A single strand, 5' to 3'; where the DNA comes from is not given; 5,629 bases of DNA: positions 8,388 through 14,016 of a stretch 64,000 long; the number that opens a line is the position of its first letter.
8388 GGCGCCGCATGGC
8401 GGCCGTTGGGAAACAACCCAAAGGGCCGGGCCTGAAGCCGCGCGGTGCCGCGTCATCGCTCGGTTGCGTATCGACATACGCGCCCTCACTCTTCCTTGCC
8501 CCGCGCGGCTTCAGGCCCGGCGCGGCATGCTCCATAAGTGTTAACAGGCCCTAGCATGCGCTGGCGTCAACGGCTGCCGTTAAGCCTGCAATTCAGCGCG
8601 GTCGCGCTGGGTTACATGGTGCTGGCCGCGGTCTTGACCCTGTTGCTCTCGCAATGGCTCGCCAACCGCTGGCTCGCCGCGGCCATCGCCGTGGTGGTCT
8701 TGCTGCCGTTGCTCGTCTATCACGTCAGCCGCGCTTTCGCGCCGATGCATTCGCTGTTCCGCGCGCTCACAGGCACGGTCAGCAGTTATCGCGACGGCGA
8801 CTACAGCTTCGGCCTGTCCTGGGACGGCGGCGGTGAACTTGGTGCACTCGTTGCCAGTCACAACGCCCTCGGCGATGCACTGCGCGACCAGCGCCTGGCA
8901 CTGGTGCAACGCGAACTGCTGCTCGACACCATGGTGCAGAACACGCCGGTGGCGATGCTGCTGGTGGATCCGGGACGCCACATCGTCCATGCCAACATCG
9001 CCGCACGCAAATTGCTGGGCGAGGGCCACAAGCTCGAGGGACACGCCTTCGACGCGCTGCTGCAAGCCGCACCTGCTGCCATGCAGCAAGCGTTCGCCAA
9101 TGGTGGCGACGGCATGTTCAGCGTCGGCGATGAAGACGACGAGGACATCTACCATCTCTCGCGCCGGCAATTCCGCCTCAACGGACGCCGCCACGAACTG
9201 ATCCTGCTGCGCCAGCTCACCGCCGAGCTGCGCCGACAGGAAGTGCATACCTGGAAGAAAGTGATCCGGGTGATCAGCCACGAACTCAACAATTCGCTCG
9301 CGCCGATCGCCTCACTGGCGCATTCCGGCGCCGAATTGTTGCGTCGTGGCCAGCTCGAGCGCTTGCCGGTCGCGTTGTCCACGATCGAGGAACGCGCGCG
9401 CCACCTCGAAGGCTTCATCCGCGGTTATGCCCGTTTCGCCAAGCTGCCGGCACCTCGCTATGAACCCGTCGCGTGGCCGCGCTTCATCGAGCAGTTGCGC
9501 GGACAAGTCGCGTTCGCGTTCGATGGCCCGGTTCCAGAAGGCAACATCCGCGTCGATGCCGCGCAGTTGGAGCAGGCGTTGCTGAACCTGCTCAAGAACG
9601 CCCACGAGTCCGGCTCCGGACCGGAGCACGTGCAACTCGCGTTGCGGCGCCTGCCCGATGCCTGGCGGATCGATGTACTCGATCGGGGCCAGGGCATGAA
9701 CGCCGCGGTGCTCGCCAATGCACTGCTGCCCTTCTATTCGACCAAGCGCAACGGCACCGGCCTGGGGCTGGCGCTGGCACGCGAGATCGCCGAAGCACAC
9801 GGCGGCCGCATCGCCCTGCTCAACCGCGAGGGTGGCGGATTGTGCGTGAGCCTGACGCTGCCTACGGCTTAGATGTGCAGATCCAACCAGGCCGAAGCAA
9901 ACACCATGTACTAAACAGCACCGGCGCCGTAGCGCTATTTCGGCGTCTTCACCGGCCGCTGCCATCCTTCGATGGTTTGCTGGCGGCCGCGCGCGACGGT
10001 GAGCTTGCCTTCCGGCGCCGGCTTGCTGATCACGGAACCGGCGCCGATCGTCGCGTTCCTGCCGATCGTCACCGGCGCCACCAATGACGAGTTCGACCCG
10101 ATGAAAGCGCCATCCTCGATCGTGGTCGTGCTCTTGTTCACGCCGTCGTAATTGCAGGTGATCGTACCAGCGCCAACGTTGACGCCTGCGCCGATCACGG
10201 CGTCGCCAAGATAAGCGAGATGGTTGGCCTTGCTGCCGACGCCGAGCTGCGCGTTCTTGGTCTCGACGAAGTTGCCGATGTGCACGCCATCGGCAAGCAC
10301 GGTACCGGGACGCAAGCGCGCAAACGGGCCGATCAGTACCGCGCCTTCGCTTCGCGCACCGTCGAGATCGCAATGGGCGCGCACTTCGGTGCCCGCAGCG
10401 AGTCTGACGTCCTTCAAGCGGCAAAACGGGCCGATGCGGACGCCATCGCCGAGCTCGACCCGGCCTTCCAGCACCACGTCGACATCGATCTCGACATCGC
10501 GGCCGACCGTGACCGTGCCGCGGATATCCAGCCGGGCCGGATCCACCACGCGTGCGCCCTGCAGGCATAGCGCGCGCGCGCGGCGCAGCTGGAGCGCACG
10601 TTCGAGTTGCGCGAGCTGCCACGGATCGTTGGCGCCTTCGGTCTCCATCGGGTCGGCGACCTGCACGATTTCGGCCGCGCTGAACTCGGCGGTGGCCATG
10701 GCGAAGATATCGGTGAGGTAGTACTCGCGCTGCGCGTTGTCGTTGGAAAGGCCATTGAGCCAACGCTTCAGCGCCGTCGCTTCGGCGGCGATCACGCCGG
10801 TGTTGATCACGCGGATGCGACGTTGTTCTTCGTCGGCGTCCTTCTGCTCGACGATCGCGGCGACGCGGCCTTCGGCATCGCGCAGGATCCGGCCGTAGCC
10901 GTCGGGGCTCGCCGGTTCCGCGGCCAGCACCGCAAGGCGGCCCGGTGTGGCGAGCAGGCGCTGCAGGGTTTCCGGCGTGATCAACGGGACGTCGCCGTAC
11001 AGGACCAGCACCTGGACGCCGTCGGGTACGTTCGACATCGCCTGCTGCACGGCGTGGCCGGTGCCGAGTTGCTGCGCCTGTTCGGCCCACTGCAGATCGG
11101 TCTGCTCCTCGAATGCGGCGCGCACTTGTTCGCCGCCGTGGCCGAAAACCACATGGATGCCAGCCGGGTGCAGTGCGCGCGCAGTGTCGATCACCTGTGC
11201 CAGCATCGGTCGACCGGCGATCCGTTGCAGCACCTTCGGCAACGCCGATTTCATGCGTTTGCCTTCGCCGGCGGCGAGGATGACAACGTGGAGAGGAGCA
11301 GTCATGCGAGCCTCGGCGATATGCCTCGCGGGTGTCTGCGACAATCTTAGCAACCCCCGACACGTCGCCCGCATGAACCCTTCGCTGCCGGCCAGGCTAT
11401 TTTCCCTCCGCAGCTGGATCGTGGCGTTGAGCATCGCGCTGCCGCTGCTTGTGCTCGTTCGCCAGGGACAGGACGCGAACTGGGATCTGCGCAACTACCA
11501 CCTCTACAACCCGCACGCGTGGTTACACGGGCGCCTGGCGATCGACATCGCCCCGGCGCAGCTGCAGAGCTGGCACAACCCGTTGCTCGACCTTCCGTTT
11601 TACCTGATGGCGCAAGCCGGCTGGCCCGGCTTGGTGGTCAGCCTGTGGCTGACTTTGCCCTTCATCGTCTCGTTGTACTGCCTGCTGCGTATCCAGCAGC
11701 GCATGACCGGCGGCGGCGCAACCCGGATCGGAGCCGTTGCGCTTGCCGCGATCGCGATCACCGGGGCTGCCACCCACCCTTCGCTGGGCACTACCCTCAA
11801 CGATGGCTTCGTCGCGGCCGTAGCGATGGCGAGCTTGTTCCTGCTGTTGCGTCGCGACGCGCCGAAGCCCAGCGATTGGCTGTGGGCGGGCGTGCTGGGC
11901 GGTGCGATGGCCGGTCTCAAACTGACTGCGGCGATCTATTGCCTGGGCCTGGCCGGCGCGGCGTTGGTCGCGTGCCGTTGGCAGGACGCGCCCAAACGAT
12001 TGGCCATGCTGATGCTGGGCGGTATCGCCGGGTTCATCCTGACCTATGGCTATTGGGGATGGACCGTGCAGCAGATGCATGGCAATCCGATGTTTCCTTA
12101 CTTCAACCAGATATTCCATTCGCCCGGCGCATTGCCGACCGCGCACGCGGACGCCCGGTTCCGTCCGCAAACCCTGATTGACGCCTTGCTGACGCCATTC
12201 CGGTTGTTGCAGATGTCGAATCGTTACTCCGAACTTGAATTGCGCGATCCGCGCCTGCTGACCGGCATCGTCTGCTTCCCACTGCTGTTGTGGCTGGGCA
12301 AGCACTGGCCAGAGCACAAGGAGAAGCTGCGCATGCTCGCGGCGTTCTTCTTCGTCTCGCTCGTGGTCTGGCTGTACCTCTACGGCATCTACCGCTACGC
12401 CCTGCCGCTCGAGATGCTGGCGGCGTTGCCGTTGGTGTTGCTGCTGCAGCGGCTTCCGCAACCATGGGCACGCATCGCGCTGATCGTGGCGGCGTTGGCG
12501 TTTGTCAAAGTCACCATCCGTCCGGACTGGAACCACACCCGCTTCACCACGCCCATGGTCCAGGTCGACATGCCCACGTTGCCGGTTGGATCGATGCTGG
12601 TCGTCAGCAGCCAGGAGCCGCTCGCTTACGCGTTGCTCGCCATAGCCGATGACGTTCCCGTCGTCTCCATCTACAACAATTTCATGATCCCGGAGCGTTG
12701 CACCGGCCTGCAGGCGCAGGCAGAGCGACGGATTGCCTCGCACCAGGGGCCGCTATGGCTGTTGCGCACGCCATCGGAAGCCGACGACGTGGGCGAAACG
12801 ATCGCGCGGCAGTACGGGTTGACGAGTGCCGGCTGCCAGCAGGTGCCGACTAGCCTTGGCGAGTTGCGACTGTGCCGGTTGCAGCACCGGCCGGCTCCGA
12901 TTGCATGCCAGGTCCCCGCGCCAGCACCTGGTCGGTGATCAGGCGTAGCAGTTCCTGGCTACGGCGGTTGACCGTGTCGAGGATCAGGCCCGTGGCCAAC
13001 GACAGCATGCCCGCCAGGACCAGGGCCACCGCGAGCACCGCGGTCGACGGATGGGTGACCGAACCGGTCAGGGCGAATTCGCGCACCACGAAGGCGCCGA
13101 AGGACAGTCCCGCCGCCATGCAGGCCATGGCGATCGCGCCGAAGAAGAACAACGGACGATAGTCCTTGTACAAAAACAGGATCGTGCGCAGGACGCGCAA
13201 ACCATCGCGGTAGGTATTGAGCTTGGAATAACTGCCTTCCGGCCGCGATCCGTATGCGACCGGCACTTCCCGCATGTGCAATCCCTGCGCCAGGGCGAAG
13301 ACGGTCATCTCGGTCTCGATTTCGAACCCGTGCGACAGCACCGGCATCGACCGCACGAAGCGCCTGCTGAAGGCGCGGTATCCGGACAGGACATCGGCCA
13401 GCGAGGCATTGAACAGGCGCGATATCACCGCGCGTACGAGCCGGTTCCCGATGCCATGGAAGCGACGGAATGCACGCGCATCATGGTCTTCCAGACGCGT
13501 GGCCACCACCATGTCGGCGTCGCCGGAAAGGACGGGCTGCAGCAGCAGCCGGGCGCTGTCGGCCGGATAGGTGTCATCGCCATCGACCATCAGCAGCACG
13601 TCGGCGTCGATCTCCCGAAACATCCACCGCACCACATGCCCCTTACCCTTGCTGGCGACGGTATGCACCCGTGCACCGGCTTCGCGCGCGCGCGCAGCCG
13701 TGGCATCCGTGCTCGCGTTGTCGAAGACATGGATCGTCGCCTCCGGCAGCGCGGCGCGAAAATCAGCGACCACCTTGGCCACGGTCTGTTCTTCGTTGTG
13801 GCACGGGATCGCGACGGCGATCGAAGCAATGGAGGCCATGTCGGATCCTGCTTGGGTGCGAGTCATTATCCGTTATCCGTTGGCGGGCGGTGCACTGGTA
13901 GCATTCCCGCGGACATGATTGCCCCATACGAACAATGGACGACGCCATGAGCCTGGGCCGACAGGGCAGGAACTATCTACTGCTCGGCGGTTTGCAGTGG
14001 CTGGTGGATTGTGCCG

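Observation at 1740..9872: Self-contained sigma-54-driven tripartite ABC efflux cassette with its own enhancer-binding protein and kinase, inserted between glmU and glmS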

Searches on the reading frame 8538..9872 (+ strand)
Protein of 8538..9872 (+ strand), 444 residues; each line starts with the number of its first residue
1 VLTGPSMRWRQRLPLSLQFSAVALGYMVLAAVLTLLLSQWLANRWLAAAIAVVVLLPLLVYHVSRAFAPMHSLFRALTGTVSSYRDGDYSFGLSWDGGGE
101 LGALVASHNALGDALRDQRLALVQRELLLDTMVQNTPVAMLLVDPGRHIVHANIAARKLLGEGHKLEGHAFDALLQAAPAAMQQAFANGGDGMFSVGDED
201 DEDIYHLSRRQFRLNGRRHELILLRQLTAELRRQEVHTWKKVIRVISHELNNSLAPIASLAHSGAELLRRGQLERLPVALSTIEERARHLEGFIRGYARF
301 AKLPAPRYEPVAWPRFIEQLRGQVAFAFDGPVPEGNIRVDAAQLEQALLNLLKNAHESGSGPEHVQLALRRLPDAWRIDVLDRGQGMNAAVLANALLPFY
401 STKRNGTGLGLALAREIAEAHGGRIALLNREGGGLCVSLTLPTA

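Call 7: search_protein_families(library=pfam, proteins=[window:8538-9872:+])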
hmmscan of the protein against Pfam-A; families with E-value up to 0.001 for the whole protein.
window:8538-9872:+ (444 aa): 4 families
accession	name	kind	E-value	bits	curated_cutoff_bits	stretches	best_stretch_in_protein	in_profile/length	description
PF02518.31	HATPase_c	-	1.6e-19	70.8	26.4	1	340-443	2-109/111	Histidine kinase-, DNA gyrase B-, and HSP90-like ATPase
PF13581.12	HATPase_c_2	-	4.7e-05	23.8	27.4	1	347-439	39-125/127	Histidine kinase-like ATPase domain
PF13188.13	PAS_8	-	0.00016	21.9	21.8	1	129-172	3-44/65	PAS domain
PF00512.31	HisKA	-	0.00049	20.5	26.9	0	241-303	4-63/66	His Kinase A (phospho-acceptor) domain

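Call 20: search_protein_families(library=ncbifam, proteins=[window:8556-9872:+], max_evalue=0.00001)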
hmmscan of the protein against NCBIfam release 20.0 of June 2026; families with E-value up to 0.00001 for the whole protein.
window:8556-9872:+ (438 aa): 52 families (the best 25 are shown)
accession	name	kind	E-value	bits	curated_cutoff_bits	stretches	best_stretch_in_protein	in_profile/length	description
NF008468.0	PRK11360.1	equivalog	1.2e-29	103.1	646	1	329-437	498-608/616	two-component system sensor histidine kinase AtoS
NF046044.1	PnpS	equivalog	3.5e-21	75.7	400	2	330-436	278-390/390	two-component system histidine kinase PnpS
NF007688.0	PRK10364.1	equivalog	1.4e-19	70.2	479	1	330-437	344-451/460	two-component system sensor histidine kinase ZraS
NF008312.0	PRK11100.1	equivalog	6.3e-19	68.2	356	1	235-437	258-474/477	two-component system sensor histidine kinase CreC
NF041777.1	sens_FixL_Rhizob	equivalog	2.8e-18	65.9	850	1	329-438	370-482/485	sensor protein FixL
TIGR02916.1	PEP_his_kin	equivalog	6.2e-18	64.7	300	1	329-436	571-679/679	XrtA/PEP-CTERM system histidine kinase PrsK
NF010411.0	PRK13837.1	equivalog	5.6e-17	61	647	1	240-437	457-675/828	two-component system VirA-like sensor kinase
NF033092.0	HK_WalK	equivalog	8.2e-17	61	725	1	328-436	479-593/594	cell wall metabolism sensor histidine kinase WalK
TIGR02966.1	phoR_proteo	equivalog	9.2e-16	57.8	334.2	1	123-431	8-329/333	phosphate regulon sensor histidine kinase PhoR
NF052574.1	HisKinEspCMyxo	equivalog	1.2e-15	56.8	1200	1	335-438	528-638/785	serine histidine kinase EspC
NF040691.1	MtrAB_MtrB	equivalog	1.8e-15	57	450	1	252-437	304-492/507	MtrAB system histidine kinase MtrB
NF040750.1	tetrathio_HK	equivalog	2.1e-14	52.9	750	1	228-425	333-542/555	tetrathionate respiration histidine kinase TtrS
NF011874.0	PRK15347.1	equivalog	3.6e-14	51.8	852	1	330-436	506-613/921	two component system sensor kinase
NF008293.1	PRK11073.1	equivalog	4.9e-14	52.3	240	1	322-423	224-334/349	nitrogen regulation protein NR(II)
NF038348.1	T2SS_HK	subfamily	6.2e-14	51.3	450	1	331-437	465-573/574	histidine kinase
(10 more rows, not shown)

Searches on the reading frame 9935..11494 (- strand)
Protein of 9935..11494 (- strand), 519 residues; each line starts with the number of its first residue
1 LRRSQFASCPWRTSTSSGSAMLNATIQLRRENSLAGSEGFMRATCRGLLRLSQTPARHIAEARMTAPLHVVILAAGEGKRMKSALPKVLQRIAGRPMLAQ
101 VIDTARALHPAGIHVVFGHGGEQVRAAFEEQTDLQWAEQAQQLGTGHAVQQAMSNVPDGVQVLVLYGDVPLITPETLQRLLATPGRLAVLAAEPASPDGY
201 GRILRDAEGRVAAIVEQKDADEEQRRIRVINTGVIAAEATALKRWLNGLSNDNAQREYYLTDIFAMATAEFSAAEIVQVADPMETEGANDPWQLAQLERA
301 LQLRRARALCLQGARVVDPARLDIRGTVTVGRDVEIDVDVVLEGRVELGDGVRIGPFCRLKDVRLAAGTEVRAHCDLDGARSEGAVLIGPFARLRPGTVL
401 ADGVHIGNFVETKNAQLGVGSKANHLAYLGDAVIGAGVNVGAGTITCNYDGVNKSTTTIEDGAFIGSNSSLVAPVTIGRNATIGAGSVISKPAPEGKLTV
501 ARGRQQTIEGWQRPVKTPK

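Call 7: search_protein_families(library=pfam, proteins=[window:9935-11494:-])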
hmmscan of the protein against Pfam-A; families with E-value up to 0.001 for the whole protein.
window:9935-11494:- (519 aa): 6 families
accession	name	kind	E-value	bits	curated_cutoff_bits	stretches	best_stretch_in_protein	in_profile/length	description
PF00132.30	Hexapep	-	4.3e-26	89.9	27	3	457-490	2-35/36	Bacterial transferase hexapeptide (six repeats)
PF12804.13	NTP_transf_3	-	2.1e-22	80.5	27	1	70-204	1-131/160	MobA-like NTP transferase domain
PF25084.1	LbH_EIF2B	-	1.9e-09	37.9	54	1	323-410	17-103/105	EIF2B subunit epsilon LbH domain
PF14602.12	Hexapep_2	-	1e-08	35.1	27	1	457-490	2-33/34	Hexapeptide repeat of succinyl-transferase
PF01128.25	IspD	-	2.7e-07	31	27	1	69-183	2-116/221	2-C-methyl-D-erythritol 4-phosphate cytidylyltransferase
PF00483.29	NTP_transferase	-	2.3e-06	27.8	21.2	1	70-268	2-210/245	Nucleotidyl transferase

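Call 11: find_related_loci(query=window:9935-11305:-, collection=genome_contigs, flank=10000)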
Query window:9935-11305:- (456 aa) in genome_contigs; peptide patterns used: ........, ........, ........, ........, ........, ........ (x = any residue, [..] = any of these).
599 stretches matched a pattern (row limit reached: there are more); 548 encode a relative of the query (tblastn E <= 1e-3); the best 80 are kept; 80 distinct loci.
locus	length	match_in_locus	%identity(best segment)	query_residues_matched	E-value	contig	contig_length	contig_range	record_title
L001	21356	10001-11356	84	5-456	0e+0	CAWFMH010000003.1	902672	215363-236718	MAG: uncultured Gammaproteobacteria bacterium isolate MFD04212.bin.1.326 genome assembly, contig: contig_1886, whole gen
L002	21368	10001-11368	81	1-456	0e+0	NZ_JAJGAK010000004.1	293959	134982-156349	Noviluteimonas lactosilytica strain A6 A6_Scf_4, whole genome shotgun sequence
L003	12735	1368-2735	81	1-456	0e+0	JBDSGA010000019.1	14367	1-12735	MAG: Thermomonas sp. isolate cluster1_bin.241 k127_14921049, whole genome shotgun sequence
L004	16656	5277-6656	79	1-455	0e+0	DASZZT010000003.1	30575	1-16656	MAG TPA_asm: Luteimonas sp. isolate SMAG_U6243 k141_158057, whole genome shotgun sequence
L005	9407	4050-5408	81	1-453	0e+0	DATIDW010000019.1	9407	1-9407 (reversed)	MAG TPA_asm: Thermomonas sp. isolate SMAG_U16353 k141_181418, whole genome shotgun sequence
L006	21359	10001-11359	79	1-453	0e+0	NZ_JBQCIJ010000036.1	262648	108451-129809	MAG: Pseudoxanthomonas sp. isolate bin811 k141_111821, whole genome shotgun sequence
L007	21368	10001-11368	78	1-456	0e+0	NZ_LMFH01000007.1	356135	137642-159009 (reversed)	Lysobacter sp. Root494 contig_4, whole genome shotgun sequence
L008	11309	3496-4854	79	1-453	0e+0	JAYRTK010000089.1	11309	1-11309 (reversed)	MAG: Lysobacteraceae bacterium isolate NJ_NJASGE1bin.37 NODE_3230_length_11309_cov_2.079860, whole genome shotgun sequen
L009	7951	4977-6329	79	1-451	0e+0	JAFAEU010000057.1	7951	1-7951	MAG: Proteobacteria bacterium isolate OH_SBlB_147 k127_811015, whole genome shotgun sequence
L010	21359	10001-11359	80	1-453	0e+0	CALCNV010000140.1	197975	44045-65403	MAG TPA_asm: uncultured Xanthomonadaceae bacterium isolate SRR5576001_bin.23_CONCOCT_v1.1_MAG genome assembly, contig: E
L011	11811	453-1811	79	1-453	0e+0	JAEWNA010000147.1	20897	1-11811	MAG: Proteobacteria bacterium isolate OH_PDB_150 k127_14893, whole genome shotgun sequence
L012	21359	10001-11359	77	1-453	0e+0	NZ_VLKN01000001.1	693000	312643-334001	Luteimonas cucumeris strain CGMCC 1.10821 IP90DRAFT_scaffold00001.1, whole genome shotgun sequence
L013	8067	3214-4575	81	1-454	0e+0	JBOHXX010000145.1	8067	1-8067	MAG: Pseudoxanthomonas sp. isolate SE1525_metabat2.bin.2 NODE_669_length_8067_cov_1.248489, whole genome shotgun sequenc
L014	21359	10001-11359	77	1-453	0e+0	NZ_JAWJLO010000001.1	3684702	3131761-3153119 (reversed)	Stenotrophomonas sp. C3(2023) strain C3 Scaffold_1, whole genome shotgun sequence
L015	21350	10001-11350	79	1-450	0e+0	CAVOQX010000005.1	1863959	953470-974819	MAG: uncultured Gammaproteobacteria bacterium isolate MFD09964.bin.1.258 genome assembly, contig: contig_5784, whole gen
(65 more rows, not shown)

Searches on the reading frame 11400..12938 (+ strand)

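Call 90: search_protein_families(library=pfam, proteins=[window:11400-12938:+])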
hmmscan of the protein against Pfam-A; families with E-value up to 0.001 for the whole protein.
window:11400-12938:+ (512 aa): 1 family
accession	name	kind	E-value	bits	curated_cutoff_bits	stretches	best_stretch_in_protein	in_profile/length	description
PF13231.12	PMT_2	-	1.2e-06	29.2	26.1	1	64-215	11-154/160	Dolichyl-phosphate-mannose-protein mannosyltransferase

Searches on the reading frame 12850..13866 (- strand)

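Call 90: search_protein_families(library=pfam, proteins=[window:12850-13866:-])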
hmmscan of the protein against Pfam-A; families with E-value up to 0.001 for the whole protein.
window:12850-13866:- (338 aa): 2 families
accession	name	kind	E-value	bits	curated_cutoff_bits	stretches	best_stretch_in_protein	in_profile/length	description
PF00535.33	Glycos_transf_2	-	2.8e-15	57.1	23.3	1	18-171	2-164/168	Glycosyl transferase family 2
PF13641.12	Glyco_tranf_2_3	-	8.9e-07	29.6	27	1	16-130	3-129/230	Glycosyltransferase like family 2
